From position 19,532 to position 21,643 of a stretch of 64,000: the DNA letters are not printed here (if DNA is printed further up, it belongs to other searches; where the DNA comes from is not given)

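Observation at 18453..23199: pilT, a membrane-anchored GspE-like pseudo-ATPase and a CvpA-domain protein form a three-gene cluster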

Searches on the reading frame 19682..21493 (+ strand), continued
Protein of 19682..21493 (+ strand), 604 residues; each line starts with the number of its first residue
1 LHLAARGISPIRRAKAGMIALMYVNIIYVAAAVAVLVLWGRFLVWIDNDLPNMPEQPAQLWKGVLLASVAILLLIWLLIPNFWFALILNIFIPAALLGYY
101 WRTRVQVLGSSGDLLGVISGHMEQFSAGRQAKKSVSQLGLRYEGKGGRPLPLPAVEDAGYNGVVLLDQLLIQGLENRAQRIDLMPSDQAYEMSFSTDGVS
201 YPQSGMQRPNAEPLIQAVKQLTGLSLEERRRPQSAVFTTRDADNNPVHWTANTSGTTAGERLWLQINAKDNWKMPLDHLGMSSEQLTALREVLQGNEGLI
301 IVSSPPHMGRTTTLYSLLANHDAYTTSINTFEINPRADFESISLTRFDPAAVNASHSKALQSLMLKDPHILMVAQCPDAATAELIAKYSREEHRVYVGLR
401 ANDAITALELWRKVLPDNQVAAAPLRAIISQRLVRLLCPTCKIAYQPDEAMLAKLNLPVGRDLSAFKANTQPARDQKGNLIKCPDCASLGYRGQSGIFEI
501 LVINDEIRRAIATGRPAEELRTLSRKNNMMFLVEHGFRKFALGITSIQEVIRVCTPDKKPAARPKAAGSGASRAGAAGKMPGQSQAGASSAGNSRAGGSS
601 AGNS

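Call 47: find_homologous_proteins(query=A4, max_evalue=1e-20)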
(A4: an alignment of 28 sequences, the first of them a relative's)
Query A4 (28 sequences) (542 aa, profile of the alignment): 70 proteins with E <= 1e-20 among 8000 candidates.
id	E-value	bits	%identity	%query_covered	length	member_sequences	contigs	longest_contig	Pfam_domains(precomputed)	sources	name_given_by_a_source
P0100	1.2e-206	706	43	99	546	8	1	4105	PF00437.27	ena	-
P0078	4.2e-205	700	41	98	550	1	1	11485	PF00437.27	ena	-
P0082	6.3e-202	690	100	100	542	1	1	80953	PF00437.27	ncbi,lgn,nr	ncbi:MAG: Flp pilus assembly complex ATPase component TadA [Planctomycetes bacterium]|nr:Flp pilus a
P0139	2.2e-201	688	45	99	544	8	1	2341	PF00437.27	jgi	-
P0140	2.1e-199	682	45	97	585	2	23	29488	PF00437.27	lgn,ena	-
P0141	4.0e-199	681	44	97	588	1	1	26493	PF00437.27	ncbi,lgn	-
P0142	4.3e-199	681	42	98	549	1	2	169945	PF00437.27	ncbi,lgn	-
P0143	8.3e-197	673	67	100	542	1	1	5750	PF00437.27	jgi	-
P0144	1.4e-196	672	65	100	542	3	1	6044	PF00437.27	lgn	-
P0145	2.4e-196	672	46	100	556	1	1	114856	PF00437.27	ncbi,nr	ncbi:MAG: ATPase, T2SS/T4P/T4SS family [Planctomycetota bacterium]|nr:ATPase, T2SS/T4P/T4SS family [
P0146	1.2e-195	669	44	99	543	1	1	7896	PF00437.27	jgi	jgi:general secretion pathway protein E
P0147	1.5e-194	666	46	97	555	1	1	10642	PF00437.27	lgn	-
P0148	3.6e-194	664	48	97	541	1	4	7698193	PF00437.27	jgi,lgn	-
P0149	7.5e-194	663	47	97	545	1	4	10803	PF00437.27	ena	-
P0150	1.6e-193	662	44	97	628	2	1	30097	PF00437.27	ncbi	ncbi:MAG: ATPase, T2SS/T4P/T4SS family, partial [Phycisphaeraceae bacterium]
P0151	2.0e-193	662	45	98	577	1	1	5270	PF00437.27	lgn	-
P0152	3.9e-193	661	43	97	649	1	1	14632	PF00437.27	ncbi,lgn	-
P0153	4.2e-193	661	47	96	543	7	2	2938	PF00437.27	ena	-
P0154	2.6e-192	658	48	97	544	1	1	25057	PF00437.27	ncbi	-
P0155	4.5e-192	657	47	97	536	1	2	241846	PF00437.27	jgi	jgi:type II secretory ATPase GspE/PulE/Tfp pilus assembly ATPase PilB-like protein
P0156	4.9e-192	657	46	98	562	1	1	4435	PF00437.27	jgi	-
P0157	6.1e-192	657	46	97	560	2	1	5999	PF00437.27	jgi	-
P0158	6.4e-192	657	49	97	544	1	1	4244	PF00437.27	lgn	-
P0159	2.6e-191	655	46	98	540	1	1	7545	PF00437.27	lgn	-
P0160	7.8e-191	653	40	97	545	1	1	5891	PF00437.27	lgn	-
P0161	8.9e-191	653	51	98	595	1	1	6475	PF00437.27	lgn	-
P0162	1.6e-189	649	44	99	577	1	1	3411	PF00437.27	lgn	-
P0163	1.8e-189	649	47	97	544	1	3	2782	PF00437.27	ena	-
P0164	4.8e-189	647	48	97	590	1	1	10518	PF00437.27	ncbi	-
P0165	5.0e-189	647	45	97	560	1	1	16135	PF00437.27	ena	-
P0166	9.7e-189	646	45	99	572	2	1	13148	PF00437.27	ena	-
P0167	2.1e-188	645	44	99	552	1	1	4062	PF00437.27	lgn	-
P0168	9.0e-188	643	45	97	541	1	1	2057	PF00437.27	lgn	-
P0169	9.9e-187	640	46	98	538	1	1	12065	PF00437.27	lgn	-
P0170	6.0e-186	637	44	98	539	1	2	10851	PF00437.27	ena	-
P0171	4.0e-185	635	62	100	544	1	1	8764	PF00437.27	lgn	-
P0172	9.6e-185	633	51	98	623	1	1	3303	PF00437.27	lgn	-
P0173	3.9e-183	628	44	98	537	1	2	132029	PF00437.27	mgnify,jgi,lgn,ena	mgnify:CR=1 FL=1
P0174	2.3e-182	625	44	99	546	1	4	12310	PF00437.27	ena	-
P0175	8.0e-182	624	43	98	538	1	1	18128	PF00437.27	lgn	-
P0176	1.0e-181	623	40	97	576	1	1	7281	PF00437.27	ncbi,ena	-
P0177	5.8e-180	617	44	98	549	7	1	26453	PF00437.27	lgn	-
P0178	1.4e-178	613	32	96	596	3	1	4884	PF00437.27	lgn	-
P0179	1.8e-178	613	39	98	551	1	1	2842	PF00437.27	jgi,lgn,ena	-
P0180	6.8e-173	594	33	100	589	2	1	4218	PF00437.27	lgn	-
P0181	3.2e-153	529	43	89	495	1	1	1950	PF00437.27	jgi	-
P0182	1.1e-148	514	41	84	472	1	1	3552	PF00437.27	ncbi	ncbi:MAG: ATPase, T2SS/T4P/T4SS family, partial [Planctomycetota bacterium]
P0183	1.2e-78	283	27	67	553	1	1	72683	PF05157.21,PF00437.27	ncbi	ncbi:type II secretion system ATPase GspE [Methyloparacoccus murrellii]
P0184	1.4e-78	283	27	67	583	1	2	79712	PF05157.21,PF00437.27,PF13191.13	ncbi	ncbi:type II secretion system ATPase GspE [Methyloparacoccus murrellii]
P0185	2.4e-78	282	27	67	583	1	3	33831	PF05157.21,PF00437.27,PF13191.13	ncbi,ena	-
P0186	2.4e-78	282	27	67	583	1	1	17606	PF05157.21,PF00437.27,PF13191.13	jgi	-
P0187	2.8e-78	282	27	67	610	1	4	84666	PF05157.21,PF00437.27,PF13191.13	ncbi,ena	-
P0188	2.8e-78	282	27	67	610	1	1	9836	PF05157.21,PF00437.27,PF13191.13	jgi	-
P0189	8.8e-75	270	29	71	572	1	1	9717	PF05157.21,PF00437.27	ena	-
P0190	2.1e-74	269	26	73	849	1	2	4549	PF05157.21,PF00437.27,PF00072.31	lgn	-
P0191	2.2e-73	266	29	74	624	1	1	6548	PF05157.21,PF00437.27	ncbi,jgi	-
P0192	2.8e-73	265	26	71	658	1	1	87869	PF05157.21,PF00437.27,PF00498.32,PF16697.11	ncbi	-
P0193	5.7e-72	261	34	58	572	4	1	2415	PF05157.21,PF00437.27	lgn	-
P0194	1.4e-71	260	27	67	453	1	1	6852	PF00437.27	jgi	-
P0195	4.5e-68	248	25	67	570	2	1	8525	PF05157.21,PF00437.27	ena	-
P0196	1.3e-67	247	28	66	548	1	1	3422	PF05157.21,PF00437.27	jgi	jgi:type IV pilus assembly protein PilB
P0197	2.7e-66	242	27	73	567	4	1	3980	PF00437.27,PF25199.2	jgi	-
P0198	3.6e-66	242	27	54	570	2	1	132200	PF05157.21,PF00437.27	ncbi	-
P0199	5.7e-63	231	29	66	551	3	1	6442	PF05157.21,PF00437.27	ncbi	-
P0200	5.8e-63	231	26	72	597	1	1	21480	PF05157.21,PF00437.27,PF13191.13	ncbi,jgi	-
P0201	7.8e-60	221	27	57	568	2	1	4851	PF05157.21,PF00437.27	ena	-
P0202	5.0e-54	202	26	71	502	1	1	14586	PF00437.27,PF13191.13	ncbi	-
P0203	6.9e-54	201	26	71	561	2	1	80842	PF05157.21,PF00437.27,PF13401.13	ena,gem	-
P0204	3.1e-44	169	26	70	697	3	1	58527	PF00437.27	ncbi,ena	-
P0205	8.1e-33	132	26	27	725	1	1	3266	PF13173.13,PF00437.27,PF13604.13,PF13245.13,PF13555.13,PF00004.36,PF13401.13,PF03029.24,PF00448.29,PF04851.22,PF13191.13,PF06414.19,PF10412.16,PF01935.24,PF24883.3,PF00005.34,PF13476.13,PF10236.16,PF01580.25,PF25199.2,PF20720.4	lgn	-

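Call 48: find_encoding_contigs(protein=P0148, flank=10000, max_places=2)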
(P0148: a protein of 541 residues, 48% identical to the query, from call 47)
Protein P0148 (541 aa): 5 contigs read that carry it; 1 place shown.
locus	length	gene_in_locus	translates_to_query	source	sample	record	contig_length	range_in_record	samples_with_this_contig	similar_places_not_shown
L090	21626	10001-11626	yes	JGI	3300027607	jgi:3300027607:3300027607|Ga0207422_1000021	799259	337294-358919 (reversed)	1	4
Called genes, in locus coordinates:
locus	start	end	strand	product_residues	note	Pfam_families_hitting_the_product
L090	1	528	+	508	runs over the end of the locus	PF00479:G6PD_N, PF02781:G6PD_C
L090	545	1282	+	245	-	PF01182:Glucosamine_iso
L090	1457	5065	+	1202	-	-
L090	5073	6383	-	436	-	PF00109:ketoacyl-synt, PF02801:Ketoacyl-synt_C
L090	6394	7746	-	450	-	PF00109:ketoacyl-synt, PF02801:Ketoacyl-synt_C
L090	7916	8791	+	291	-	PF00977:His_biosynth, PF02581:TMP-TENI (faint), PF03060:NMO (faint), PF01207:Dus (faint)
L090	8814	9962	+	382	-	PF00437:T2SSE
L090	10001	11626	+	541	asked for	PF00437:T2SSE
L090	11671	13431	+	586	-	-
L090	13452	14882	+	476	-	PF21799:MurD-like_N, PF08245:Mur_ligase_M, PF02875:Mur_ligase_C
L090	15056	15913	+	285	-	PF01925:TauE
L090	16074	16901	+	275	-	PF01435:Peptidase_M48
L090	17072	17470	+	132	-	PF00507:Oxidored_q4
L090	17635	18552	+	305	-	PF14938:SNAP (faint), PF07719:TPR_2 (faint), PF13174:TPR_6 (faint), PF13181:TPR_8 (faint), PF13428:TPR_14 (faint), PF17874:TPR_MalT (faint), PF00515:TPR_1 (faint), PF13424:TPR_12, +5 more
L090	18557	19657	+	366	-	PF01321:Creatinase_N (weak), PF00557:Peptidase_M24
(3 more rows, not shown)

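Call 62: search_protein_families(library=pfam, proteins=[L036:11116-12498:+, L036:9455-10093:+, L042:8557-9279:+, L042:10390-11547:+, L042:9401-10282:-, L044:8482-9132:+, L044:9300-9905:+, L044:10019-11635:+], max_evalue=0.001)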
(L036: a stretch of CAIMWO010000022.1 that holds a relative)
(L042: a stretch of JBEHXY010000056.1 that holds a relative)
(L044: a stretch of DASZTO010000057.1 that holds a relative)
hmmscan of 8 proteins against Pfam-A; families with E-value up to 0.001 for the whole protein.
L036:11116-12498:+ (461 aa): 5 families
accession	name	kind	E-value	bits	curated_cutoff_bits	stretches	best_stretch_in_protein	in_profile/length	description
PF00437.27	T2SSE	-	6.7e-119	397.3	24.9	1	174-459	2-287/370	Type II/IV secretion system protein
PF05157.20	MshEN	-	3.1e-18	66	23.1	1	60-145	1-87/90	MshEN domain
PF25199.1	nSTAND_NTPase5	-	0.00011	22.4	34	1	312-355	39-83/145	Novel STAND NTPase 5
PF13191.12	AAA_16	-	0.00074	20.5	32.6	0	312-384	23-83/167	AAA ATPase domain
PF13401.12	AAA_22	-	0.0009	20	27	0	313-351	4-42/130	AAA domain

L036:9455-10093:+ (213 aa): 2 families
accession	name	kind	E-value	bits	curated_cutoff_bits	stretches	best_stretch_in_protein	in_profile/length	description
PF02777.23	Sod_Fe_C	-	1.8e-37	127.9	20.9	1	98-206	1-100/102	Iron/manganese superoxide dismutases, C-terminal domain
PF00081.27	Sod_Fe_N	-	3.6e-30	104.7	27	1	3-89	2-81/82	Iron/manganese superoxide dismutases, alpha-hairpin domain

L042:8557-9279:+ (241 aa): 2 families
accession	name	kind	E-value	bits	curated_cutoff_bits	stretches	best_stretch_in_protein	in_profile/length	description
PF02777.23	Sod_Fe_C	-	1.5e-38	131.4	20.9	1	126-235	1-101/102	Iron/manganese superoxide dismutases, C-terminal domain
PF00081.27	Sod_Fe_N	-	1.5e-28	99.5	27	1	30-115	3-81/82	Iron/manganese superoxide dismutases, alpha-hairpin domain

L042:10390-11547:+ (386 aa): 5 families
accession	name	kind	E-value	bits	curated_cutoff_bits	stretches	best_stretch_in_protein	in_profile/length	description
PF00437.27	T2SSE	-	7.5e-77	258.9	24.9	1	178-386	4-212/370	Type II/IV secretion system protein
PF05157.20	MshEN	-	6.7e-19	68.1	23.1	1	60-147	1-89/90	MshEN domain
PF25199.1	nSTAND_NTPase5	-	0.00014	22.1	34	1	313-356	38-82/145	Novel STAND NTPase 5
PF13555.12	AAA_29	-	0.0007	19.7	27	0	305-333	12-39/61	P-loop containing region of AAA domain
PF10415.14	FumaraseC_C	-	0.0009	20.1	32.5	0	28-57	19-48/54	Fumarase C C-terminus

L042:9401-10282:- (293 aa): 1 family
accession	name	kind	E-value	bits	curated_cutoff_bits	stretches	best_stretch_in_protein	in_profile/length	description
PF02777.23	Sod_Fe_C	-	1.4e-17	64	20.9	1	184-282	2-102/102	Iron/manganese superoxide dismutases, C-terminal domain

L044:8482-9132:+ (217 aa): 2 families
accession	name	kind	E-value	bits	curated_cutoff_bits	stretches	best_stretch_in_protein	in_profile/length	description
PF02777.23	Sod_Fe_C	-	8.3e-39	132.2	20.9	1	102-211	1-101/102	Iron/manganese superoxide dismutases, C-terminal domain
PF00081.27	Sod_Fe_N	-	3.4e-29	101.6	27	1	6-91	3-81/82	Iron/manganese superoxide dismutases, alpha-hairpin domain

L044:9300-9905:+ (202 aa): 0 families

L044:10019-11635:+ (539 aa): 4 families
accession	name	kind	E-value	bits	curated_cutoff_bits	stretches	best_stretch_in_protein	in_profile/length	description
PF00437.27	T2SSE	-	3.9e-129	431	24.9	1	199-538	4-327/370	Type II/IV secretion system protein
PF05157.20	MshEN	-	9.2e-18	64.5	23.1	1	81-168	1-89/90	MshEN domain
PF25199.1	nSTAND_NTPase5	-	0.0002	21.6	34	1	335-379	39-84/145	Novel STAND NTPase 5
PF13555.12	AAA_29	-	0.00072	19.7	27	0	326-354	12-39/61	P-loop containing region of AAA domain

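Call 63: find_encoding_contigs(protein=P0073, flank=10000, max_places=1)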
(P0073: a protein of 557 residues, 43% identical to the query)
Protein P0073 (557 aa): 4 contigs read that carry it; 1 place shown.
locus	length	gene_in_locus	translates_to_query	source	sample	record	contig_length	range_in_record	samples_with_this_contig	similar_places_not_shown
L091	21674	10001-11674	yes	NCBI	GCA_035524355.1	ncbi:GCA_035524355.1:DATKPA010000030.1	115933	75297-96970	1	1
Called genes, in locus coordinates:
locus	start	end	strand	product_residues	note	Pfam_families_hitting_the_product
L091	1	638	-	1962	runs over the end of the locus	PF17963:Big_9 (faint), PF17803:Cadherin_4 (faint), PF17892:Cadherin_5 (faint), PF16184:Cadherin_3 (faint), PF23986:Pam3_gp59 (faint), PF00254:FKBP_C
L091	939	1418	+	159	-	PF03190:Thioredox_DsbH (weak), PF00085:Thioredoxin (faint), PF13899:Thioredoxin_7, PF13098:Thioredoxin_2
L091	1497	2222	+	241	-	PF05050:Methyltransf_21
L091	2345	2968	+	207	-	-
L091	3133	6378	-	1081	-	PF00133:tRNA-synt_1, PF09334:tRNA-synt_1g, PF01406:tRNA-synt_1e (faint), PF00133:tRNA-synt_1, PF08264:Anticodon_1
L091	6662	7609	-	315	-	-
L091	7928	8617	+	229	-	PF02585:PIG-L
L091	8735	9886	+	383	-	PF00437:T2SSE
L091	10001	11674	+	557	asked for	PF00437:T2SSE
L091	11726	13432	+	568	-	PF02674:Colicin_V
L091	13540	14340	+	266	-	PF00702:Hydrolase, PF13419:HAD_2, PF13242:Hydrolase_like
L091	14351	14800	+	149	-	-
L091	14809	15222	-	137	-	-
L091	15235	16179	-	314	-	PF01745:IPT (faint), PF01715:IPPT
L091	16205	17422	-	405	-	PF01960:ArgJ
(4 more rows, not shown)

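Call 64: find_encoding_contigs(protein=P0062, flank=10000, max_places=1)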
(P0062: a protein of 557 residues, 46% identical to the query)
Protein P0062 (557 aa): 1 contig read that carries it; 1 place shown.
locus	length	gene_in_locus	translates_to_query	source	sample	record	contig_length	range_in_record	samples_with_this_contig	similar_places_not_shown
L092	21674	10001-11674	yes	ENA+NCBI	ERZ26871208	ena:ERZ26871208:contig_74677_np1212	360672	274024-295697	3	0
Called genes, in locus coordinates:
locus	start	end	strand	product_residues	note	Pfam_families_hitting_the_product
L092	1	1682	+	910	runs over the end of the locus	PF13428:TPR_14 (faint), PF13432:TPR_16 (faint), PF13525:YfiO (faint), PF14559:TPR_19 (faint), PF13181:TPR_8 (faint), PF07719:TPR_2 (faint), PF13174:TPR_6, PF01433:Peptidase_M1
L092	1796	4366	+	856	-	-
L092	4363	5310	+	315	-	PF00005:ABC_tran, PF13304:AAA_21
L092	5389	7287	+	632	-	PF12679:ABC2_membrane_2, PF12730:ABC2_membrane_4 (faint)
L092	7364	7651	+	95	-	-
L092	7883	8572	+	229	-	PF02585:PIG-L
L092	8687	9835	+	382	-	PF00437:T2SSE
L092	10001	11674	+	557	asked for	PF00437:T2SSE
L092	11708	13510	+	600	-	PF02674:Colicin_V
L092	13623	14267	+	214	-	PF00081:Sod_Fe_N, PF02777:Sod_Fe_C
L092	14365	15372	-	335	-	PF13180:PDZ_2 (weak), PF00595:PDZ (faint)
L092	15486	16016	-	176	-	PF16697:Yop-YscD_cpl, PF00498:FHA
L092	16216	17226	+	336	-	-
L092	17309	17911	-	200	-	PF13091:PLDc_2, PF00614:PLDc (weak)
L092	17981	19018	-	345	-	PF20030:bpMoxR, PF00004:AAA (weak), PF07726:AAA_3, PF07728:AAA_5, PF17863:AAA_lid_2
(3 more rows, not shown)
